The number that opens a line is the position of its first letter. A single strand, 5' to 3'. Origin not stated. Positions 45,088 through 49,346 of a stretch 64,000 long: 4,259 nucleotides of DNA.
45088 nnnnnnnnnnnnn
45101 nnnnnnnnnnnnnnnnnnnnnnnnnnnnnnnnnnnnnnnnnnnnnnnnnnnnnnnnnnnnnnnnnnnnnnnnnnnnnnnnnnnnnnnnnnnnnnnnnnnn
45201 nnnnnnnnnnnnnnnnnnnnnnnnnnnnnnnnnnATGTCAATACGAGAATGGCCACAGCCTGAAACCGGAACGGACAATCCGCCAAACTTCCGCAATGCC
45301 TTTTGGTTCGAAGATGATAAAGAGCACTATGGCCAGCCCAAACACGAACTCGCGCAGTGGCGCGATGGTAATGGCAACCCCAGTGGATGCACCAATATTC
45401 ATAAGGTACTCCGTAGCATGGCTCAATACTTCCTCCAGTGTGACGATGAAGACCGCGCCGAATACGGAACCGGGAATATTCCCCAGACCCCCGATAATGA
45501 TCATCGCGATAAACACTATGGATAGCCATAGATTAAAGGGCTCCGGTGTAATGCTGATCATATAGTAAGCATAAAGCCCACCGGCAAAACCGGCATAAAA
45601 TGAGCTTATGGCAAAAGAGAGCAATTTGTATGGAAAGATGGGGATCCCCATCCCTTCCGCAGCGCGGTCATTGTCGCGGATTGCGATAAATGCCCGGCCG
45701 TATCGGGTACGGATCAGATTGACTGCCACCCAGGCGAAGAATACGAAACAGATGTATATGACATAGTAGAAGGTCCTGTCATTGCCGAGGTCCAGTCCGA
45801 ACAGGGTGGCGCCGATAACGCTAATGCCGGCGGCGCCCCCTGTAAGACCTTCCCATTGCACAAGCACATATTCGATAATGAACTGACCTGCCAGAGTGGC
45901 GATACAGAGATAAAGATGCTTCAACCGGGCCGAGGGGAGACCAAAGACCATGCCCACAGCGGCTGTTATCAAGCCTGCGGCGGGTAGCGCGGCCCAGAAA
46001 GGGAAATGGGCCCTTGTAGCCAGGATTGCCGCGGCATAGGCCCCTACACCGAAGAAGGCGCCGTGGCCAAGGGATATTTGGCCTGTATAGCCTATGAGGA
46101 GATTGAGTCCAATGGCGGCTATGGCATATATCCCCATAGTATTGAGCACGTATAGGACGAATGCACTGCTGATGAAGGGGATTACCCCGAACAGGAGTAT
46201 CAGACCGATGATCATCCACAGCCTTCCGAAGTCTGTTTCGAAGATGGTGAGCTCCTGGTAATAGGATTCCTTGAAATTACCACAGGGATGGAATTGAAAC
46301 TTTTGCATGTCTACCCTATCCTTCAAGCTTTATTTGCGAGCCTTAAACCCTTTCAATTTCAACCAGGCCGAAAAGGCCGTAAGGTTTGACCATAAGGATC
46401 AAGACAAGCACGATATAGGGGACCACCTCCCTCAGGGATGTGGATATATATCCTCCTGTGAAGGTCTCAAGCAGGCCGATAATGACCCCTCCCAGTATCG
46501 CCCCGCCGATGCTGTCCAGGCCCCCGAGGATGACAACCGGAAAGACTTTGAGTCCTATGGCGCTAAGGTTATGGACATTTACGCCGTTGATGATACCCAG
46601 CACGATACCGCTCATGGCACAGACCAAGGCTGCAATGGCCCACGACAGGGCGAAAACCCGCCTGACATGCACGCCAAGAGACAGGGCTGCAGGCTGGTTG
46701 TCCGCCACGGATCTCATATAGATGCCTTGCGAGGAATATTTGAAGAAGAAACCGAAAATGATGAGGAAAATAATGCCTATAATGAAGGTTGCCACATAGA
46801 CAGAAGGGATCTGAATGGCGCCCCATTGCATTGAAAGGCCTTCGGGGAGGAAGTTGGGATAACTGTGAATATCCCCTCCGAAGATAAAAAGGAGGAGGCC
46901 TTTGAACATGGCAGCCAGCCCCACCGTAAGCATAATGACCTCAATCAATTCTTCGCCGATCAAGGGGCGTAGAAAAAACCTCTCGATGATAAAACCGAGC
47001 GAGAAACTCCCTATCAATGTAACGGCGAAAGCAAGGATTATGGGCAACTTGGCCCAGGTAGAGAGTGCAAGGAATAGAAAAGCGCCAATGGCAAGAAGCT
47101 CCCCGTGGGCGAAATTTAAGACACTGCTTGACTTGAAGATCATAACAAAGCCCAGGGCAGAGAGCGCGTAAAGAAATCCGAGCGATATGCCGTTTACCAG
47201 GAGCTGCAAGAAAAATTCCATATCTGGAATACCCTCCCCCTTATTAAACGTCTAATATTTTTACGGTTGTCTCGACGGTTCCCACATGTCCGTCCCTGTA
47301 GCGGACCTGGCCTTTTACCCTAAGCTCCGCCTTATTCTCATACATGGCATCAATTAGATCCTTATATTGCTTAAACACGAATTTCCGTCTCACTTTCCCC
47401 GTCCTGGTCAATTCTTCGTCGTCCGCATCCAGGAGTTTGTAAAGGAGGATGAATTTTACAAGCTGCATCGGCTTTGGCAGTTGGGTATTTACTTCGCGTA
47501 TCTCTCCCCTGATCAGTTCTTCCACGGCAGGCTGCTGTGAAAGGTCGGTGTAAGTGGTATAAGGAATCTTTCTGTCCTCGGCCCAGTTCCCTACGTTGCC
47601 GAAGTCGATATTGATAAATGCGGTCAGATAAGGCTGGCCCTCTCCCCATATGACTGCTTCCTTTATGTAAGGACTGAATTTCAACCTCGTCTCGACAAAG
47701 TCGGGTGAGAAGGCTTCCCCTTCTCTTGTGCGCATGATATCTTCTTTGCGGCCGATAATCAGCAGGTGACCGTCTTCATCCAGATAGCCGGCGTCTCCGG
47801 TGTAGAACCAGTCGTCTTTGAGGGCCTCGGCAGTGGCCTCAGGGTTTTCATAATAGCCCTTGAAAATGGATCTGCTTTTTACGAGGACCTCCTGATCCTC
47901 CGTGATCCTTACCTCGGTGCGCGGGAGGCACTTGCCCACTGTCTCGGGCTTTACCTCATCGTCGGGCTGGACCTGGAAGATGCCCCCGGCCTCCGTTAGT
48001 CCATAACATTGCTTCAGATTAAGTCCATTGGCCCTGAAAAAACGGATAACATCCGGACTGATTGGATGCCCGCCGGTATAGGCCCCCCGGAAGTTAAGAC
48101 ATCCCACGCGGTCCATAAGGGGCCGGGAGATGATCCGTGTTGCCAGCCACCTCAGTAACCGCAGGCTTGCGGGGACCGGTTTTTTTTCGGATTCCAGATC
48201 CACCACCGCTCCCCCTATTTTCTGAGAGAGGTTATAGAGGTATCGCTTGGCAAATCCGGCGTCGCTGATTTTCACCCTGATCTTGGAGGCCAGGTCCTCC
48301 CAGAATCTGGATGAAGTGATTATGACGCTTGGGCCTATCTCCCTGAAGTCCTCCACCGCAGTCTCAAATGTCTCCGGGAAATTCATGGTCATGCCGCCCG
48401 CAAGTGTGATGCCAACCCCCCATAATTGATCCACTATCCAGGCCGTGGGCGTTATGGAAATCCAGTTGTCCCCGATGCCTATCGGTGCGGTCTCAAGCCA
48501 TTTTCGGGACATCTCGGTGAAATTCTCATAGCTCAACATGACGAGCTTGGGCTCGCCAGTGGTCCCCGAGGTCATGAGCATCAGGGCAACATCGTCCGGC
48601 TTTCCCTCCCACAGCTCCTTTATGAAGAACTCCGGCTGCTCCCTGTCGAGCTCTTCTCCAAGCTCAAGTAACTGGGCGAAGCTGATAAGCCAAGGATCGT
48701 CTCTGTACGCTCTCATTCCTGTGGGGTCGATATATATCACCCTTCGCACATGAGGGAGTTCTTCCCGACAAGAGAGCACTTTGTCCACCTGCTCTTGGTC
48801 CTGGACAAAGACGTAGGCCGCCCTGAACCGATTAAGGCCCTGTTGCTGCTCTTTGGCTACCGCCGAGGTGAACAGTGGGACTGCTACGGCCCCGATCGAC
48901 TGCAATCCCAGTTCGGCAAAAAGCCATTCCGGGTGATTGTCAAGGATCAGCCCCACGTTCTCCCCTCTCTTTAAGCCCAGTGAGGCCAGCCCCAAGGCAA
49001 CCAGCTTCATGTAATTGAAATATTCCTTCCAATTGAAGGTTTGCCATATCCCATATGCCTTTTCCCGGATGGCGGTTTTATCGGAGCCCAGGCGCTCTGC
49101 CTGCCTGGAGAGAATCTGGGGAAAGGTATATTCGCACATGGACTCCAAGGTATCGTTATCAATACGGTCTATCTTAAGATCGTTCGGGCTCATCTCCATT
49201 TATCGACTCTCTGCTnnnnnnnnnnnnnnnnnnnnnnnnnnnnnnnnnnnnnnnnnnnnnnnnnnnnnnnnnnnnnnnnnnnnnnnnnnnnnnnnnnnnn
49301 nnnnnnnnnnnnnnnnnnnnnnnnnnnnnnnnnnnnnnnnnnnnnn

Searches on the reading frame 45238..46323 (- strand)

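Call 69: search_protein_families(library=pfam, proteins=[window:45238-46323:-], max_evalue=0.00001)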
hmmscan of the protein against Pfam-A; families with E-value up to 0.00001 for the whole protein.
window:45238-46323:- (361 aa): 1 family
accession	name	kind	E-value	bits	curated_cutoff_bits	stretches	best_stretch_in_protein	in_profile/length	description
PF02653.21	BPD_transp_2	-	4.6e-51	174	26.8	1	56-334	2-267/269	Branched-chain amino acid transport system / permease component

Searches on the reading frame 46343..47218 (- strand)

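Call 69: search_protein_families(library=pfam, proteins=[window:46343-47218:-], max_evalue=0.00001)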
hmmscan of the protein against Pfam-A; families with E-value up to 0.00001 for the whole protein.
window:46343-47218:- (291 aa): 1 family
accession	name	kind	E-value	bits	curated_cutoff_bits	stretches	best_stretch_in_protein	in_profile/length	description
PF02653.21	BPD_transp_2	-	5e-29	101.7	26.8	1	7-275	2-269/269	Branched-chain amino acid transport system / permease component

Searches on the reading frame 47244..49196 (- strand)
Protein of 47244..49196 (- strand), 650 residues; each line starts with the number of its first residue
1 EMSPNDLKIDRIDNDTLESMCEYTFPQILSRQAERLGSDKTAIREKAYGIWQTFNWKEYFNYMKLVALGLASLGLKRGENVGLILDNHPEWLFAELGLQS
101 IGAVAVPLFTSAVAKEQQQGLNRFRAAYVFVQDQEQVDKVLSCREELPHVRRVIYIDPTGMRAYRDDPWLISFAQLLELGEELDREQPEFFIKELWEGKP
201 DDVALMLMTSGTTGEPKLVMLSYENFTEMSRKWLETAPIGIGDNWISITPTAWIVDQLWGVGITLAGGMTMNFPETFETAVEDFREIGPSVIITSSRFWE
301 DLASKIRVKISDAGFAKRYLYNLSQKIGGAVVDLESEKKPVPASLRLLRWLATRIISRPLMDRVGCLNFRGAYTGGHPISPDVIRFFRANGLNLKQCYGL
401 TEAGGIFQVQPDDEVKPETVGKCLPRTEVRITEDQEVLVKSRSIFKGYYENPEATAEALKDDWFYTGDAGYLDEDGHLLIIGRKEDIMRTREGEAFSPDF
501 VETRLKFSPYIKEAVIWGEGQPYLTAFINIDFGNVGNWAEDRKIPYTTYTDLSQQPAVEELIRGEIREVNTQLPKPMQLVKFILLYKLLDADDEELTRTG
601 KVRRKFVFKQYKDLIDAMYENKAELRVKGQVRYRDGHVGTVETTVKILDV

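Call 69: search_protein_families(library=pfam, proteins=[window:47244-49196:-], max_evalue=0.00001)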
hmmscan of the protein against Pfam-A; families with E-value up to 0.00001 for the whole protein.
window:47244-49196:- (650 aa): 2 families
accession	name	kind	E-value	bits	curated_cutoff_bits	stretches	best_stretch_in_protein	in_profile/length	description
PF00501.34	AMP-binding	-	3e-60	204.5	29.9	1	30-449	2-384/384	AMP-binding enzyme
PF23562.2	AMP-binding_C_3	-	5.3e-11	43.4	20.8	1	486-622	2-123/124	AMP-binding enzyme C-terminal domain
